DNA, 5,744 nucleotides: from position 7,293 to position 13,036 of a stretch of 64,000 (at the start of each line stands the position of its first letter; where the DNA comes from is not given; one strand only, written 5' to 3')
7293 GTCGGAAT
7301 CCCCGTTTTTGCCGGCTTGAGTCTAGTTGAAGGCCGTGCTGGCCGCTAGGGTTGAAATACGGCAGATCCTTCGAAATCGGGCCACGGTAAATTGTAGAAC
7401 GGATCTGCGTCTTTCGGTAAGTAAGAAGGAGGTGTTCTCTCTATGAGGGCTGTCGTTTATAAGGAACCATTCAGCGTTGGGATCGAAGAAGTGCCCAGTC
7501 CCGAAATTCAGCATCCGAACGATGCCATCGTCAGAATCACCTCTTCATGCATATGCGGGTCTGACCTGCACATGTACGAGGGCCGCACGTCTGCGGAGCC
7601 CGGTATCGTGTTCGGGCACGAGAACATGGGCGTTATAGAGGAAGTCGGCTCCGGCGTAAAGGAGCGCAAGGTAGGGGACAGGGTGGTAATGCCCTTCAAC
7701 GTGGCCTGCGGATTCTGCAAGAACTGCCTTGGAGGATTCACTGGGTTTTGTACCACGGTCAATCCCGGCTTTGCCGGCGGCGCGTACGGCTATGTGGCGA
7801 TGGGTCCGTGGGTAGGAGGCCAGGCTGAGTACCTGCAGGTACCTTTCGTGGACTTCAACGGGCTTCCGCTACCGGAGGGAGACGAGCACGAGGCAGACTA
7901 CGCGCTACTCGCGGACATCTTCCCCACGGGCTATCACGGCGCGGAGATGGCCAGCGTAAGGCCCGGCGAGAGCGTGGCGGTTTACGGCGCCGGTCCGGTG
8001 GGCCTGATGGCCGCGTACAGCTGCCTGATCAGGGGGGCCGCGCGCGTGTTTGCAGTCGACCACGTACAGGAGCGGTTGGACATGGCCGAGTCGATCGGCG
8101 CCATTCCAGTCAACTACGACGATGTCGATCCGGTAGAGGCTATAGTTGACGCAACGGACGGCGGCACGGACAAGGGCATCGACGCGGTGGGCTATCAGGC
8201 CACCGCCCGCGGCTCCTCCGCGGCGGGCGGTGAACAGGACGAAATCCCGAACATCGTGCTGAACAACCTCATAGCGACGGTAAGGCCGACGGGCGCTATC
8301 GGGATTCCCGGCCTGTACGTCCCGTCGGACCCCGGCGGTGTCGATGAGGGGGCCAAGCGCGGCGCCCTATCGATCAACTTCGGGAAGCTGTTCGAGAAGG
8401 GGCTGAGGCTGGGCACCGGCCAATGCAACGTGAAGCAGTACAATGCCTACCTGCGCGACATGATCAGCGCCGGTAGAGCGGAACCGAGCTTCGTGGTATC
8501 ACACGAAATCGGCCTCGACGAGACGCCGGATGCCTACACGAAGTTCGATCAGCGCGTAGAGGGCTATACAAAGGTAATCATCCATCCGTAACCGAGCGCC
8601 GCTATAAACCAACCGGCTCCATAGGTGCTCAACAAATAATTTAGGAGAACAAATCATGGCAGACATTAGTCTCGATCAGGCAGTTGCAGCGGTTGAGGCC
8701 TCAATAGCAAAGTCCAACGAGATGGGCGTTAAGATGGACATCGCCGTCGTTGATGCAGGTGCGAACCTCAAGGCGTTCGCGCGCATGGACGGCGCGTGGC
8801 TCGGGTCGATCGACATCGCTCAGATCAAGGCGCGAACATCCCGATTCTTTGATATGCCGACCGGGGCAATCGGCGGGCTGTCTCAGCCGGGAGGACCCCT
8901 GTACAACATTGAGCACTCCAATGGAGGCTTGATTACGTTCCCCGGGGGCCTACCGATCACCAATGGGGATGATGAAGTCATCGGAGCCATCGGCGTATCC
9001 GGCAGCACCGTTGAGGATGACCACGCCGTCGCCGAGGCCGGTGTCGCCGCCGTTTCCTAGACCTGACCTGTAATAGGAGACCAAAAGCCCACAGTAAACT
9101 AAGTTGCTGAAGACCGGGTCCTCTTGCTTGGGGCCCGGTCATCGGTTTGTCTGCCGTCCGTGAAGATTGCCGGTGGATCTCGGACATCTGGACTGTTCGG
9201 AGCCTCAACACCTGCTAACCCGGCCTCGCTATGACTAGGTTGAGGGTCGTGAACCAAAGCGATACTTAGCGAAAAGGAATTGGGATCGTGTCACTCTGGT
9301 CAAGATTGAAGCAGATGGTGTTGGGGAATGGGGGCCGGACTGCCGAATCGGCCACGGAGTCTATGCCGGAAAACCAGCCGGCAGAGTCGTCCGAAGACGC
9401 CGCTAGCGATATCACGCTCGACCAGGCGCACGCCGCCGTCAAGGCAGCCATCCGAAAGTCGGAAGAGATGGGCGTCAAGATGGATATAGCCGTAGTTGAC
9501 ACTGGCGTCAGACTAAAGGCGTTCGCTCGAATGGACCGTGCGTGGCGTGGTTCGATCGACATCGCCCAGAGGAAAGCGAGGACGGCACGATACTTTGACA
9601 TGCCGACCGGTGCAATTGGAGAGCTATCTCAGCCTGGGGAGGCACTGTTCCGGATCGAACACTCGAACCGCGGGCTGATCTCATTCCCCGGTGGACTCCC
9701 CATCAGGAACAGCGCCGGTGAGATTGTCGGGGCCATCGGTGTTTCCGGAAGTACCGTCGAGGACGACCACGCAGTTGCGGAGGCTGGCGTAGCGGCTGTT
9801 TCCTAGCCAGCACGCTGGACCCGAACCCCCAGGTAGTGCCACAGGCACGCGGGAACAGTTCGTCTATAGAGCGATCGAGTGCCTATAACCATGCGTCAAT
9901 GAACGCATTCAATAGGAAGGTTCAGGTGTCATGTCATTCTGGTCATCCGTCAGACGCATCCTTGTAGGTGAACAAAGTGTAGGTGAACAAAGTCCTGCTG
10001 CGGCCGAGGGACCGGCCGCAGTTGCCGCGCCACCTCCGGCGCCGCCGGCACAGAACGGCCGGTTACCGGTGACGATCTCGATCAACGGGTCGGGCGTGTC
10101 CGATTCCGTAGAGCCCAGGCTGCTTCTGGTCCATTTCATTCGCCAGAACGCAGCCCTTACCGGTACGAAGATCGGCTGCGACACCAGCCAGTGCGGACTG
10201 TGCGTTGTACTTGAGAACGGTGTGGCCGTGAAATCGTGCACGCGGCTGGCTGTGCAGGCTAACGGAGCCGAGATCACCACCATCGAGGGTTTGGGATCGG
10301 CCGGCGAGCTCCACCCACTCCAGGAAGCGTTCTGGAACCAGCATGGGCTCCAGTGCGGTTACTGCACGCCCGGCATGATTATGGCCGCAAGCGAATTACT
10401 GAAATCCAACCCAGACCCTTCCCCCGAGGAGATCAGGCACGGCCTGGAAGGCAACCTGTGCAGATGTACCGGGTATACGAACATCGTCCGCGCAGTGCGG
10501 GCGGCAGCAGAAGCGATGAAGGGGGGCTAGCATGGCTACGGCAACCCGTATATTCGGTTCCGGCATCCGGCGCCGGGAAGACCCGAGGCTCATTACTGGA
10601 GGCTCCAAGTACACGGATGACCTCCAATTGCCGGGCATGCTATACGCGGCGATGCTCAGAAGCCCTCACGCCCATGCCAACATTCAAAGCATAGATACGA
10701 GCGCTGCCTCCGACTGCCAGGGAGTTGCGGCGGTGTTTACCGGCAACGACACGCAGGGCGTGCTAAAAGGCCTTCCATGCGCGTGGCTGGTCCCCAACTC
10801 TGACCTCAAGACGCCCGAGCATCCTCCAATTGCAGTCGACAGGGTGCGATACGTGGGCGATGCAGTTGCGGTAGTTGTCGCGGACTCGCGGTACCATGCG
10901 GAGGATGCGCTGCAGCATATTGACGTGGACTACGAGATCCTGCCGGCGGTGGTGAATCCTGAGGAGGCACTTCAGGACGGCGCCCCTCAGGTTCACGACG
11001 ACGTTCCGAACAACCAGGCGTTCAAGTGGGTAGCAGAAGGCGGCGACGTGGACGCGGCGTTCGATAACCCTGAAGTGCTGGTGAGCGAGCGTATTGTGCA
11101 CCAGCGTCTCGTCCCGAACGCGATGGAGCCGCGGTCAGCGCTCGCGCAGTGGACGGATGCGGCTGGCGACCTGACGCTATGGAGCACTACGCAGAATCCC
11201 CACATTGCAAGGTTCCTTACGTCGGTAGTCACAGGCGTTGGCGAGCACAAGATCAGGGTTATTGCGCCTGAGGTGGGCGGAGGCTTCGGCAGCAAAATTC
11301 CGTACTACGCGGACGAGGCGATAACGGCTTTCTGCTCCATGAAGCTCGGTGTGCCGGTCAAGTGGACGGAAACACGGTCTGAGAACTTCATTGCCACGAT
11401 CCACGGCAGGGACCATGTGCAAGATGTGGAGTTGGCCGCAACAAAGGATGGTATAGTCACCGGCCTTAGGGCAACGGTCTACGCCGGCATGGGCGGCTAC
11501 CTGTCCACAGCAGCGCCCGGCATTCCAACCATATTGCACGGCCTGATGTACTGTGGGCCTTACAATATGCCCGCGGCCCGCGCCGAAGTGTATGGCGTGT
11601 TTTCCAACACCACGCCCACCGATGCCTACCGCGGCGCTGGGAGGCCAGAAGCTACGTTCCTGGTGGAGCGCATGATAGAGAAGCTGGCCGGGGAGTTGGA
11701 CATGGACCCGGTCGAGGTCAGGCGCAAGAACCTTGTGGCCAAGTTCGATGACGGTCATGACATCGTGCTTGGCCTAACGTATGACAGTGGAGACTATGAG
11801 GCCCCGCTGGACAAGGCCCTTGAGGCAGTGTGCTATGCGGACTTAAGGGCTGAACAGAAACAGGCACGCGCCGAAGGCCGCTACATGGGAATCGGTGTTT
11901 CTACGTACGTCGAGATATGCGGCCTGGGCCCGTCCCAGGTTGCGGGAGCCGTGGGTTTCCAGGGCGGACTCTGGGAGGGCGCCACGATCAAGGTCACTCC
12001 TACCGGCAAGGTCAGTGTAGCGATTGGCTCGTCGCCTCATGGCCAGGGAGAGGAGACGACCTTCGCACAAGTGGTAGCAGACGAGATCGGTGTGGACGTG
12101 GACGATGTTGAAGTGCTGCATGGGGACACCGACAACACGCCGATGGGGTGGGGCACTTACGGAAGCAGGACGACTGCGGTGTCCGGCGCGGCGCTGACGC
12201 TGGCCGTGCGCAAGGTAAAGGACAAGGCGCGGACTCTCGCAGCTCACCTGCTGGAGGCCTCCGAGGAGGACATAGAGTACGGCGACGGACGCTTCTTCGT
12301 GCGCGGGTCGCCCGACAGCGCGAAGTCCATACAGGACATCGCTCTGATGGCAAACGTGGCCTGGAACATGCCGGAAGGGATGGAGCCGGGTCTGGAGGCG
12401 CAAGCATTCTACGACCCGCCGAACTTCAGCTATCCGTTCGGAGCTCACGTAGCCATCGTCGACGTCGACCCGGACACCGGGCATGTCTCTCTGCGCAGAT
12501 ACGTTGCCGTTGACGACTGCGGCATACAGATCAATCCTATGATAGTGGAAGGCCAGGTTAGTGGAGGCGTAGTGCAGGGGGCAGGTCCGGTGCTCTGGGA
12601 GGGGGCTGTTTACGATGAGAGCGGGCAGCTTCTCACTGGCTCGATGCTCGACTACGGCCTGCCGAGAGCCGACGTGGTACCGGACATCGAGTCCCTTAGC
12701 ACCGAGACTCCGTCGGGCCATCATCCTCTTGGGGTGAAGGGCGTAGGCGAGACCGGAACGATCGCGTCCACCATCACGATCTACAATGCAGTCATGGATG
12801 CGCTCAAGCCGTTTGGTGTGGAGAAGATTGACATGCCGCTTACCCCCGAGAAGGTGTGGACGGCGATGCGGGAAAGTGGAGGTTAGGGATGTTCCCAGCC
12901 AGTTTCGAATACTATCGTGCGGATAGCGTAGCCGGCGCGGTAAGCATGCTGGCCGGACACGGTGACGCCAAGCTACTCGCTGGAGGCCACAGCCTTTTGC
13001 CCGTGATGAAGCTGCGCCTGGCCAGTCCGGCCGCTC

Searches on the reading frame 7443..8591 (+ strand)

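Call 44: search_protein_families(library=pfam, proteins=[window:7443-8591:+], max_evalue=0.0001)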
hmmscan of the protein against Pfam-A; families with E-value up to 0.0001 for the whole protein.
window:7443-8591:+ (382 aa): 3 families
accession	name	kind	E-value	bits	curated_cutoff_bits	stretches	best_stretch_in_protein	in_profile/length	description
PF08240.17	ADH_N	-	9.3e-23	80.9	23.5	1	25-134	2-95/104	Alcohol dehydrogenase GroES-like domain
PF00107.32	ADH_zinc_N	-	6.9e-12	45.9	31.8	1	185-256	1-73/129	Zinc-binding dehydrogenase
PF16912.11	Glu_dehyd_C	-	3e-05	24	34.9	0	174-252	31-110/211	Glucose dehydrogenase C-terminus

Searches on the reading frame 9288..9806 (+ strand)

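Call 79: search_protein_families(library=pfam, proteins=[window:9288-9806:+], max_evalue=0.001)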
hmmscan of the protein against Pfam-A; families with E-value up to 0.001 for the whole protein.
window:9288-9806:+ (172 aa): 1 family
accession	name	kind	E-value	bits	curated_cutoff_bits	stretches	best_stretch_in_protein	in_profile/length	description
PF03928.20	HbpS-like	-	1.5e-38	132.1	25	1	42-169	1-128/128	Haem degrading protein HbpS-like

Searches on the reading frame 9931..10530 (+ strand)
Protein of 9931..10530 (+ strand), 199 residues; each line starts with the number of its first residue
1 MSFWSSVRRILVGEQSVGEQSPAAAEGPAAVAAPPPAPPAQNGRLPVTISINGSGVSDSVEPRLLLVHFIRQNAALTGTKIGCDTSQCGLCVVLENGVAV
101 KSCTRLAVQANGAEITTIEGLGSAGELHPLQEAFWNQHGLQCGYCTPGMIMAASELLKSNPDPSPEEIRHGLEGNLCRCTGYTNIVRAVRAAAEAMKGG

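Call 79: search_protein_families(library=pfam, proteins=[window:9931-10530:+], max_evalue=0.001)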
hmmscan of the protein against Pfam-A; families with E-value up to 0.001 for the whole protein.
window:9931-10530:+ (199 aa): 2 families
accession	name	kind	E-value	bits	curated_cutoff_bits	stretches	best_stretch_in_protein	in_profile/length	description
PF01799.25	Fer2_2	-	2.7e-35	120.8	30.3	1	117-190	1-75/75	[2Fe-2S] binding domain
PF00111.32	Fer2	-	0.00055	20.3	21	1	50-94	2-46/77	2Fe-2S iron-sulfur cluster binding domain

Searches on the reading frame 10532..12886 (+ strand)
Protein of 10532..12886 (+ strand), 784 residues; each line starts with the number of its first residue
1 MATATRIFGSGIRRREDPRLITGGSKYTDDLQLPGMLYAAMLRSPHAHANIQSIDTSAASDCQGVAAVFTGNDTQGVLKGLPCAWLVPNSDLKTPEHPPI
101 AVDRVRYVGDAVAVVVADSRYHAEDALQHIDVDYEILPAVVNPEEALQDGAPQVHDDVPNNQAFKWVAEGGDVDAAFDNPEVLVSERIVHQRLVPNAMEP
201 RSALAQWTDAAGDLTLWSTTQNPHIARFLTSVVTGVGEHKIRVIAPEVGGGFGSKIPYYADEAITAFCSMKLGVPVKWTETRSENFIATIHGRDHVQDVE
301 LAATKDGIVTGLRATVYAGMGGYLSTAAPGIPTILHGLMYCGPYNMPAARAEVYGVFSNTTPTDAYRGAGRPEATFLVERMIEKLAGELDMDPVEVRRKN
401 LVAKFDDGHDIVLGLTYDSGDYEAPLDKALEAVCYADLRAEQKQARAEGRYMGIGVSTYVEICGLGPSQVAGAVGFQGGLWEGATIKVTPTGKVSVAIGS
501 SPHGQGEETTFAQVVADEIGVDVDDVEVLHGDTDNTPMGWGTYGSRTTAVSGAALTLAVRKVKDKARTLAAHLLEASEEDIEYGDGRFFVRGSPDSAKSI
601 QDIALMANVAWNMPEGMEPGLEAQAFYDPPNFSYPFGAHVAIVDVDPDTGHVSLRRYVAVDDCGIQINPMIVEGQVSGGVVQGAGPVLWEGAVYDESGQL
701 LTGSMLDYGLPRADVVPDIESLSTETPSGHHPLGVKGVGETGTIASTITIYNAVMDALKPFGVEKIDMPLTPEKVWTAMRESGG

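Call 44: search_protein_families(library=pfam, proteins=[window:10532-12886:+], max_evalue=0.0001)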
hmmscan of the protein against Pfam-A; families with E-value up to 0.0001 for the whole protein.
window:10532-12886:+ (784 aa): 3 families
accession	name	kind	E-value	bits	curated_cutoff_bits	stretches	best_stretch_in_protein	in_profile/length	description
PF20256.3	MoCoBD_2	-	3.9e-90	302.6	27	1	428-717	1-283/283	Molybdopterin cofactor-binding domain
PF02738.23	MoCoBD_1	-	9.4e-79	264.4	27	1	154-401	1-244/244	Molybdopterin cofactor-binding domain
PF01315.27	Ald_Xan_dh_C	-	5.5e-29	101.1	31.3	1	22-137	1-109/110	Aldehyde oxidase and xanthine dehydrogenase, a/b hammerhead domain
